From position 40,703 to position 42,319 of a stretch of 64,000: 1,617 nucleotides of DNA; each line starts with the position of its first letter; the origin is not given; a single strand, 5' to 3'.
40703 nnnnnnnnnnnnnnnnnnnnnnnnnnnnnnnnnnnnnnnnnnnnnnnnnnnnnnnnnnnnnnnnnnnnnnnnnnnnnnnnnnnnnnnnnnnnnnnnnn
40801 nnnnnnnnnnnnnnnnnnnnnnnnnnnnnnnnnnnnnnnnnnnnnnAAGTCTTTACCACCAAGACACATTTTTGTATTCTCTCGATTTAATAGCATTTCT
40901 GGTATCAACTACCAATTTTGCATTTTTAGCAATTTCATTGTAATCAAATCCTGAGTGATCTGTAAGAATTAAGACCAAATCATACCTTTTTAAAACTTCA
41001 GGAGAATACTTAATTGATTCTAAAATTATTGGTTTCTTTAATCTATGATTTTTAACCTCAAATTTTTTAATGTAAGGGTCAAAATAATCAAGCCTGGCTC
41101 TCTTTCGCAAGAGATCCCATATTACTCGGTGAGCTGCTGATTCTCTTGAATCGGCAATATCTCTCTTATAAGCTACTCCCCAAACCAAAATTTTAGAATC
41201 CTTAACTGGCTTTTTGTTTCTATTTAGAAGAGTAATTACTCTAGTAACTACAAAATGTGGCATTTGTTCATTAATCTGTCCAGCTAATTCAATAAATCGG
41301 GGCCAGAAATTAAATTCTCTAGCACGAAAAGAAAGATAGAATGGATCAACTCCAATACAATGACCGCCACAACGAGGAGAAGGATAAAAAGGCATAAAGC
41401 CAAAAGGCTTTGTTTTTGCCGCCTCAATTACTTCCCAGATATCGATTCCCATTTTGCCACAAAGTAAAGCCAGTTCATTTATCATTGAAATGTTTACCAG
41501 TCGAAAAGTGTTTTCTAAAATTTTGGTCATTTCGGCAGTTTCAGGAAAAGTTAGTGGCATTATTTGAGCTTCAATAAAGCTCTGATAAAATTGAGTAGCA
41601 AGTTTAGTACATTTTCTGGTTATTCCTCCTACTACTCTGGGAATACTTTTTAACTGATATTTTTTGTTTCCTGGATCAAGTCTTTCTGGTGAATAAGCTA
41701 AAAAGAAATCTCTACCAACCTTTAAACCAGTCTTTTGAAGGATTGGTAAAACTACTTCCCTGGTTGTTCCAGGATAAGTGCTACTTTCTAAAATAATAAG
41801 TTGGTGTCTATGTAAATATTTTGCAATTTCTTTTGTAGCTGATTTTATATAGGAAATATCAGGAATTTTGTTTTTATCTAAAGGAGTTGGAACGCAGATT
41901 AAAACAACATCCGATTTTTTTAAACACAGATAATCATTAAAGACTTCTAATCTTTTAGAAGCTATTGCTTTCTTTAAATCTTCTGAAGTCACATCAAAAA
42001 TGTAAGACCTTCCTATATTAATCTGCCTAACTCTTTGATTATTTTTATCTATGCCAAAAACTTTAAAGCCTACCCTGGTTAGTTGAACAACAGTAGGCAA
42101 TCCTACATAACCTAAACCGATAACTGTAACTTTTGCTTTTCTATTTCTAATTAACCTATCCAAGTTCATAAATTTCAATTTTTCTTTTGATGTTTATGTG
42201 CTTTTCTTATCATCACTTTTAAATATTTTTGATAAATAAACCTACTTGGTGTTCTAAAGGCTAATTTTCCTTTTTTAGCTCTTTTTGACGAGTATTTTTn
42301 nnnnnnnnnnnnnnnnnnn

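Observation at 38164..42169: Complete WbpA/WbpB/WbpE/WbpD-type gene set plus a 2-epimerase implies synthesis of UDP-2,3-diacetamido-2,3-dideoxy-mannuronic acid-type sugars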

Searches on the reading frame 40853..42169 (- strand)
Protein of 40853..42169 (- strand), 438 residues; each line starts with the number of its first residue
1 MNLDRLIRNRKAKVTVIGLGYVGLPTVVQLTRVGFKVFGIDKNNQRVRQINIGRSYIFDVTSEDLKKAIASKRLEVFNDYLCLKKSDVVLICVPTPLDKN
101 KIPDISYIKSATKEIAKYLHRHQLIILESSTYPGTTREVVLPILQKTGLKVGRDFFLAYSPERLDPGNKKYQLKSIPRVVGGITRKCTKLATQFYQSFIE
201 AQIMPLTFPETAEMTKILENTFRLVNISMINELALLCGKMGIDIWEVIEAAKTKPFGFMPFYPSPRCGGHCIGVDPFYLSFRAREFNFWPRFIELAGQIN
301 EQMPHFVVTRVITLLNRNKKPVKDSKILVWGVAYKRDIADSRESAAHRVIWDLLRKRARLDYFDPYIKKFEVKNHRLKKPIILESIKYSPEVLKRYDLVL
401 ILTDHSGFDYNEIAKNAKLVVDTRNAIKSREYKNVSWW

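Call 3: search_protein_families(library=ncbifam, proteins=[window:40853-42169:-], max_evalue=0.00001)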
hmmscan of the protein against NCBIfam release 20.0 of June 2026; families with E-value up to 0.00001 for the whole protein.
window:40853-42169:- (438 aa): 7 families
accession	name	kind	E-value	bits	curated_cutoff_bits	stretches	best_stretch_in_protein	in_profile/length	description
TIGR03026.1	NDP-sugDHase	subfamily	4.1e-127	424.4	189.8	1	13-425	2-413/413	nucleotide sugar dehydrogenase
NF040825.1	UDPMaNacDH_Arch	equivalog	4.8e-85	285.9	750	1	13-429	2-403/418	UDP-N-acetyl-D-mannosamine dehydrogenase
NF008286.0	PRK11064.1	equivalog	2e-76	257.2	459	1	12-425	4-417/420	UDP-N-acetyl-D-mannosamine dehydrogenase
NF011729.0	PRK15182.1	equivalog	1.7e-67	228.1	592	1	12-377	7-367/425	Vi polysaccharide biosynthesis UDP-N-acetylglucosamine C-6 dehydrogenase TviB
NF041297.1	UDPGDh_AglM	equivalog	3.7e-49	167.8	670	1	13-431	2-421/429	UDP-glucose 6-dehydrogenase AglM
NF047673.2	TeichurnBiosyTuaD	equivalog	5.4e-39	134.5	700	1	13-433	3-420/439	UDP-glucose 6-dehydrogenase TuaD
NF011631.0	PRK15057.1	equivalog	8e-09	35.1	757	1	13-275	2-257/388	UDP-glucose 6-dehydrogenase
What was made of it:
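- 40853..42169 (-): WbpA-like UDP-N-acetylhexosamine 6-dehydrogenase (438 aa); GGHC motif with Cys271. TIGR03026 424 bits, above cut-off (call 3).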

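Call 4: search_protein_families(library=pfam, proteins=[window:40853-42169:-], max_evalue=0.00001)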
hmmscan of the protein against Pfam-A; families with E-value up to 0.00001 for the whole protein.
window:40853-42169:- (438 aa): 3 families
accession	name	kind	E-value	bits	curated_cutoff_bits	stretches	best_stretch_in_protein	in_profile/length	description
PF03721.20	UDPG_MGDP_dh_N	-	3.9e-48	164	27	1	13-189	2-181/187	UDP-glucose/GDP-mannose dehydrogenase family, NAD binding domain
PF00984.24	UDPG_MGDP_dh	-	1.2e-29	102.7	25.4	1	210-301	1-93/94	UDP-glucose/GDP-mannose dehydrogenase family, central domain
PF03720.21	UDPG_MGDP_dh_C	-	1.9e-20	73.6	30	1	328-428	1-102/103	UDP-glucose/GDP-mannose dehydrogenase family, UDP binding domain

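Call 8: search_solved_structures(query=window:40853-42169:-, max_evalue=1e-20, show_alignments=1)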
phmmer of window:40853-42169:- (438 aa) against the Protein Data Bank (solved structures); distinct sequences matched with E-value up to 1e-20: 25.
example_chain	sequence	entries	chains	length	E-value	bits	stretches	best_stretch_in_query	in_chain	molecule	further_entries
4r16_A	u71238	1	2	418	2.4e-68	234.2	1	13-428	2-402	418aa long hypothetical UDP-N-acetyl-D-mannosaminuronic acid dehydrogenase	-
3ojl_A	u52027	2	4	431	5.2e-63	216.6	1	11-430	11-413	Cap5O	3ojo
4xr9_A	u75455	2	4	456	1.6e-47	165.6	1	12-371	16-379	CalS8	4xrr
3g79_A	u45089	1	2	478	3.8e-47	164.3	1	3-431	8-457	NDP-N-acetyl-D-galactosaminuronic acid dehydrogenase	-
3gg2_A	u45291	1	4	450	1.7e-31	112.7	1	14-371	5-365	Sugar dehydrogenase, UDP-glucose/GDP-mannose dehydrogenase family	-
3vtf_A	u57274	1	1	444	6.4e-31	110.8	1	11-437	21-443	UDP-glucose 6-dehydrogenase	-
2o3j_A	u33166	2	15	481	2.7e-27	98.9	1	10-375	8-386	UDP-glucose 6-dehydrogenase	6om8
1mfz_A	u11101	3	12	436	6e-27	97.7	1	13-379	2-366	GDP-mannose 6-dehydrogenase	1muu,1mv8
2y0e_A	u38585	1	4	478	3.4e-26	95.2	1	13-368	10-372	UDP-GLUCOSE DEHYDROGENASE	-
2y0c_A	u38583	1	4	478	6.2e-25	91.1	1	13-368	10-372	UDP-GLUCOSE DEHYDROGENASE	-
2y0d_A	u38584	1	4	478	6.2e-25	91.1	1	13-368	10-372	UDP-GLUCOSE DEHYDROGENASE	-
4a7p_A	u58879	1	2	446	1.5e-23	86.6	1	12-366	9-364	UDP-GLUCOSE DEHYDROGENASE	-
4edf_A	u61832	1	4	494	7.3e-23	84.3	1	13-372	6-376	UDP-glucose 6-dehydrogenase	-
2q3e_A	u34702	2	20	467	8.2e-23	84.1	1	13-372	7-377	UDP-glucose 6-dehydrogenase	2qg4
5w4x_A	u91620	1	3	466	8.3e-23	84.1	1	13-372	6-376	UDP-glucose 6-dehydrogenase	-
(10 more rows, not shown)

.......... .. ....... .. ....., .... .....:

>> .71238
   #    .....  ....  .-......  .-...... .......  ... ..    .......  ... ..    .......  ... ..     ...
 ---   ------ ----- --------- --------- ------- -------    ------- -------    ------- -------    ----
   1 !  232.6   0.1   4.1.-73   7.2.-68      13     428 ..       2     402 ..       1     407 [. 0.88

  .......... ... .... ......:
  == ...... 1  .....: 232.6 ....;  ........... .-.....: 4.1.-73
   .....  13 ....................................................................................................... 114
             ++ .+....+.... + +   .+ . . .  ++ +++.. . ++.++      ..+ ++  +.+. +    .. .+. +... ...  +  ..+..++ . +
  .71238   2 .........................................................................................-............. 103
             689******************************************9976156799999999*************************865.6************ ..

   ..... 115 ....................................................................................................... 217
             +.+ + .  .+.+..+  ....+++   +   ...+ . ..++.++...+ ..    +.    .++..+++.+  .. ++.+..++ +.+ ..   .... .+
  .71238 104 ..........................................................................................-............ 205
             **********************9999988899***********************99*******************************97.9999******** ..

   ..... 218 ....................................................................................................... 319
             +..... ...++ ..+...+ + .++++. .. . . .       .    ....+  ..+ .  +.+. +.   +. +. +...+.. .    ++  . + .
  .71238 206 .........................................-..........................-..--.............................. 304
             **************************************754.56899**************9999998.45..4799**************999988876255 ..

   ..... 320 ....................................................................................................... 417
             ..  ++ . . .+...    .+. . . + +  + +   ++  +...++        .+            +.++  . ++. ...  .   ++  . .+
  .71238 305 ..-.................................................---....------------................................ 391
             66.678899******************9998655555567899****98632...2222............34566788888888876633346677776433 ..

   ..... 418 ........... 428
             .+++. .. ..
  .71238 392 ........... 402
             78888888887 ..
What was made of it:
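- The dehydrogenase's best solved relatives and best NCBIfam equivalog hits are UDP-ManNAc dehydrogenases (calls 3, 8).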

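Call 13: find_homologous_proteins(query=window:40853-42169:-, max_evalue=1e-30)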
Query window:40853-42169:- (438 aa): 8000 proteins with E <= 1e-30 among 8000 candidates; the best 120 are listed.
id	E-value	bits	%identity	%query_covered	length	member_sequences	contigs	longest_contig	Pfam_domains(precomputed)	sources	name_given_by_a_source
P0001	2.0e-295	997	100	100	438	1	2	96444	PF00984.25,PF03721.21,PF03720.23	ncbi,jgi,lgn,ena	-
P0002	9.1e-240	814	79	100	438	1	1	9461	PF00984.25,PF03446.22,PF03721.21,PF03720.23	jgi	-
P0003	2.6e-239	812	79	100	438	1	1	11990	PF00984.25,PF03446.22,PF03721.21,PF03720.23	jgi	-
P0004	3.5e-223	759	73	100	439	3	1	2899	PF00984.25,PF02558.23,PF03446.22,PF03721.21,PF03720.23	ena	-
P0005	4.5e-220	749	72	100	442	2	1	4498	PF00984.25,PF02558.23,PF03446.22,PF03721.21,PF03720.23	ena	-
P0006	2.5e-218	743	73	100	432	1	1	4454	PF00984.25,PF03446.22,PF03721.21,PF03720.23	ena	-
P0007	2.1e-217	740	73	100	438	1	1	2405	PF00984.25,PF03446.22,PF03721.21,PF03720.23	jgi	jgi:UDP-N-acetyl-D-glucosamine dehydrogenase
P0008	7.1e-217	738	72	100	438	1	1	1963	PF00984.25,PF03446.22,PF03721.21,PF03720.23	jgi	jgi:UDP-N-acetyl-D-glucosamine dehydrogenase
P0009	1.4e-216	738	72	100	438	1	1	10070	PF00984.25,PF03446.22,PF03721.21,PF03720.23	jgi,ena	-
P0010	4.8e-216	736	71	100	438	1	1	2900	PF00984.25,PF02558.23,PF03446.22,PF03721.21,PF03720.23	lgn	-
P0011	8.2e-216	735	72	99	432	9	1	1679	PF00984.25,PF03446.22,PF03721.21,PF03720.23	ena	-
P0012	1.3e-215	734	74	100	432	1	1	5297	PF00984.25,PF03446.22,PF03721.21,PF03720.23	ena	-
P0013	1.4e-215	734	72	100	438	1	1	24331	PF00984.25,PF03446.22,PF03721.21,PF03720.23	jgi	jgi:UDP-N-acetyl-D-glucosamine dehydrogenase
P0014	2.4e-215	733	73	100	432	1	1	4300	PF00984.25,PF02558.23,PF03446.22,PF03721.21,PF03720.23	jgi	-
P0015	3.0e-215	733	73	100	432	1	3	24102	PF00984.25,PF02558.23,PF03446.22,PF03721.21,PF03720.23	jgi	jgi:UDP-N-acetyl-D-glucosamine dehydrogenase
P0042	1.9e-210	717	71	100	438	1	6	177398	PF13241.13,PF00984.25,PF03446.22,PF01262.28,PF03721.21,PF03720.23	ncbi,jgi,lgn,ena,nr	ncbi:UDP-N-acetyl-D-glucosamine dehydrogenase [Parcubacteria bacterium DG_74_3]|nr:MAG: UDP-N-acetyl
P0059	3.2e-208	710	68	99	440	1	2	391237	PF00984.25,PF03446.22,PF03721.21,PF03720.23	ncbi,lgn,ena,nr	ncbi:nucleotide sugar dehydrogenase [Candidatus Parcubacteria bacterium]|nr:nucleotide sugar dehydro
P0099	1.7e-203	694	69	99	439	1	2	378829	PF00984.25,PF03446.22,PF03721.21,PF03720.23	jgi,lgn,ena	jgi:UDP-N-acetyl-D-glucosamine dehydrogenase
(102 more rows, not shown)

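Call 47: search_dna_similar(query=window:40853-42169:-, collection=plasmids, mode=protein, max_rows=60, max_evalue=1e-30, rows=spread)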
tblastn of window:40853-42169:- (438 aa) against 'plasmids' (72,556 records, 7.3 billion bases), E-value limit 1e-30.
Records with a match: 808; places in all: 851; records where one place covers at least 80% of the query: 786.
Best place of each record, by identity: <60% 808.
By first word of the organism name: Rhizobium 132; Ralstonia 132; Sinorhizobium 80; Phaeobacter 59; Bacillus 45; Azospirillum 29; Streptomyces 23; Shigella 21; Leisingera 20; Sulfitobacter 13; and 96 more.
By predicted mobility (MOB-suite, as given by PLSDB): non-mobilizable 499; mobilizable 226; conjugative 83.
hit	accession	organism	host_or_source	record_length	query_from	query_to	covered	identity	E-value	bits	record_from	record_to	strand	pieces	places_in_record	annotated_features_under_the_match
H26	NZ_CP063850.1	Paludibaculum fermentans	-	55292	3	429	97%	48.0%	3e-135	436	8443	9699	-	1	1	nucleotide sugar dehydrogenase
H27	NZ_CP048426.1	Rhizobium daejeonense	Cell,soil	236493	2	434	99%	45.4%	7e-122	397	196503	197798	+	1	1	nucleotide sugar dehydrogenase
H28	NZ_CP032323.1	Azospirillum argentinense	soil sample,Agricultural field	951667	2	426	97%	45.7%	2e-118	387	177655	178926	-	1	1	nucleotide sugar dehydrogenase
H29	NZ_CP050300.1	Phyllobacterium sp. 628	Oxytropis pumilio,cell culture,root ...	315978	3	425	97%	45.6%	1e-118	388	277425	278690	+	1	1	nucleotide sugar dehydrogenase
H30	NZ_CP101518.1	Ensifer adhaerens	cell cuture,rhizosphere soil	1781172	7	425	96%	45.7%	9e-116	379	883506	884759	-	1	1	none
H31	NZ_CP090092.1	Rhizobium leguminosarum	Galega,Cell culture,Plant nodule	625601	7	425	96%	45.5%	1e-121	397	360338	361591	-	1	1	nucleotide sugar dehydrogenase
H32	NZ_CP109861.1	Priestia megaterium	dendrobium,mixed culture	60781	13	430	95%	45.5%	7e-122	397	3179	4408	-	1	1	nucleotide sugar dehydrogenase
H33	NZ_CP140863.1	Rhizobium leguminosarum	Trifolium pratense,whole organism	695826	7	425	96%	45.3%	2e-118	387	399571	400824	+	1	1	nucleotide sugar dehydrogenase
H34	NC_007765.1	Rhizobium etli CFN 42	-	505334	7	425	96%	45.1%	3e-119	389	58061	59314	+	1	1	nucleotide sugar dehydrogenase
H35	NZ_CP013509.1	Rhizobium sp. N1341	Phaseolus vulgaris,Whole ...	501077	7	425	96%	44.9%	1e-121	397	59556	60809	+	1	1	nucleotide sugar dehydrogenase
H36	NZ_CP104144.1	Rhizobium sullae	Sulla coronaria,cell culture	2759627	7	425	96%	44.8%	5e-121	395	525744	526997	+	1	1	record has no annotation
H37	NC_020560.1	Sinorhizobium meliloti 2011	-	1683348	7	425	96%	44.8%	1e-119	390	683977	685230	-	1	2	none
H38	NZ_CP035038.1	Sinorhizobium fredii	single cell,soil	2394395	1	430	98%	43.4%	2e-117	384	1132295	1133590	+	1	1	none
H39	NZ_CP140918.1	Sinorhizobium medicae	Medicago lupulina,whole organism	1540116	4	430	97%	43.6%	2e-111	367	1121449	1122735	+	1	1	none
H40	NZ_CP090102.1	Rhizobium leguminosarum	Trifolium pratense,Cell culture,Plant ...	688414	7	425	96%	44.3%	6e-116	380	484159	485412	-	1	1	nucleotide sugar dehydrogenase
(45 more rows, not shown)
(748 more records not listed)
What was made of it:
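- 40853..42169 (-): On plasmids, an unnamed 40-48% group is separate from labelled wecC/tviB at 32-34% (call 47).
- On WbpA UDP-GlcNAc 6-dehydrogenase: Labelled wecC and tviB on plasmids are 32-34% identical (call 47).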

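Call 48: get_annotated_region(hit=H32, flank=12000)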
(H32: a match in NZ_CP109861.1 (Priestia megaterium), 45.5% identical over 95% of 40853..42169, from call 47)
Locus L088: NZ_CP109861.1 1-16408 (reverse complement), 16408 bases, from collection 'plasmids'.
description: Priestia megaterium strain 207 plasmid unnamed2, complete sequence
organism: Priestia megaterium (NCBI taxid 1404)
taxonomy: Bacteria; Bacillota; Bacilli; Bacillales; Bacillaceae; Priestia; Priestia megaterium
host: -; source: dendrobium,mixed culture; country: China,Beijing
typing (MOB-suite, as given by PLSDB): non-mobilizable; replicon rep_cluster_237
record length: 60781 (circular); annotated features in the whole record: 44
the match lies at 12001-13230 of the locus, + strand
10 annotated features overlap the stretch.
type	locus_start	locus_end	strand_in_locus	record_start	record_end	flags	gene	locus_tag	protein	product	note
CDS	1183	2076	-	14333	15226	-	-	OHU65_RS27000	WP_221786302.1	helix-turn-helix domain-containing protein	-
CDS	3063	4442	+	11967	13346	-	-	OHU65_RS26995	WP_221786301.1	replication initiation protein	GO:0006270 - DNA replication initiation [Evidence IEA]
CDS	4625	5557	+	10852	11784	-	-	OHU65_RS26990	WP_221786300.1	tyrosine-type recombinase/integrase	GO:0015074 - DNA integration [Evidence IEA]; GO:0006310 - DNA recombination [Evidence IEA]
CDS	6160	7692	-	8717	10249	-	-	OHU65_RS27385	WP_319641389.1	hypothetical protein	-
CDS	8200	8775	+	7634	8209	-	-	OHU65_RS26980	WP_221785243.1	MerR family transcriptional regulator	GO:0006355 - regulation of DNA-templated transcription [Evidence IEA]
CDS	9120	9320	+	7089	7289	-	-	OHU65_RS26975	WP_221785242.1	spore coat protein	-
CDS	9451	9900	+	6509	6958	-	-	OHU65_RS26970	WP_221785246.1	spore coat protein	-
CDS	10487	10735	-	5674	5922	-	-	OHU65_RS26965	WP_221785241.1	hypothetical protein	-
CDS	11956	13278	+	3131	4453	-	-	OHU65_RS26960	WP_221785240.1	nucleotide sugar dehydrogenase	GO:0000271 - polysaccharide biosynthetic process [Evidence IEA]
CDS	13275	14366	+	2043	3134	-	-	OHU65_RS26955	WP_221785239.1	glycosyltransferase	-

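Call 76: find_encoding_contigs(protein=P0059, flank=10000, max_places=1)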
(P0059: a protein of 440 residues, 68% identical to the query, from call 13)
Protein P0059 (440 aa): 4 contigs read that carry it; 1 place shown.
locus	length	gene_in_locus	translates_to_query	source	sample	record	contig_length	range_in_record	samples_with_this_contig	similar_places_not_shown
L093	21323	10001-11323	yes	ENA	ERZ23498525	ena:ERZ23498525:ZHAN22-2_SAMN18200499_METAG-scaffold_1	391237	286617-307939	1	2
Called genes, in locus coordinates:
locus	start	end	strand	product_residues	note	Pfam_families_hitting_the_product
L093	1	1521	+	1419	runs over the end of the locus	PF00932:LTD, PF07603:Lcl_C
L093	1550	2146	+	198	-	PF08220:HTH_DeoR (weak)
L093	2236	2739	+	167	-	PF04542:Sigma70_r2, PF08281:Sigma70_r4_2, PF04545:Sigma70_r4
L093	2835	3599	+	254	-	PF18915:DUF5667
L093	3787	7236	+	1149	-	-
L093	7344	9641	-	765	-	PF00515:TPR_1 (faint), PF04932:Wzy_C, PF21033:RMD1-3 (faint), PF23914:TPR_CcmH_CycH (faint), PF07719:TPR_2 (faint), PF13181:TPR_8 (faint), PF12895:ANAPC3 (faint)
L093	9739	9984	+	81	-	PF12728:HTH_17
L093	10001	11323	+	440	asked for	PF03446:NAD_binding_2 (weak), PF03721:UDPG_MGDP_dh_N, PF00984:UDPG_MGDP_dh, PF03720:UDPG_MGDP_dh_C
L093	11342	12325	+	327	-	PF01370:Epimerase, PF02719:Polysacc_synt_2 (weak), PF04321:RmlD_sub_bind (weak), PF16363:GDP_Man_Dehyd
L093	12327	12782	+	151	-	PF00293:NUDIX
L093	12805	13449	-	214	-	-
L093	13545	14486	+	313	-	PF01073:3Beta_HSD (faint), PF01370:Epimerase, PF02719:Polysacc_synt_2 (faint), PF07993:NAD_binding_4 (faint), PF13460:NAD_binding_10, PF16363:GDP_Man_Dehyd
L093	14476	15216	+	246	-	PF02348:CTP_transf_3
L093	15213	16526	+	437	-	PF00202:Aminotran_3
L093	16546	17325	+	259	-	PF00106:adh_short, PF01370:Epimerase (weak), PF02719:Polysacc_synt_2 (weak), PF08659:KR (weak), PF13561:adh_short_C2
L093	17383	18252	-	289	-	PF00892:EamA (faint)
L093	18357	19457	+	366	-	PF03102:NeuB, PF08666:SAF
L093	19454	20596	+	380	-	PF02350:Epimerase_2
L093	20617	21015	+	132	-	PF00132:Hexapep, PF14602:Hexapep_2 (weak)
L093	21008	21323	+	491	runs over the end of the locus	PF00571:CBS (weak), PF01041:DegT_DnrJ_EryC1, PF00155:Aminotran_1_2 (faint), PF00266:Aminotran_5 (faint), PF01053:Cys_Met_Meta_PP (weak)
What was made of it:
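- On WbpA UDP-GlcNAc 6-dehydrogenase: Context (L093, call 76) only suggests a common precursor.
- The dehydrogenase clade also occurs without the trio (L093, call 76). The dehydrogenase clade (68-71% identical) also works in clusters without the trio (L093, call 76), which implies a common precursor such as UDP-GlcNAc. In L093 a 68%-identical dehydrogenase is followed directly by an SDR and has no trio (call 76).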
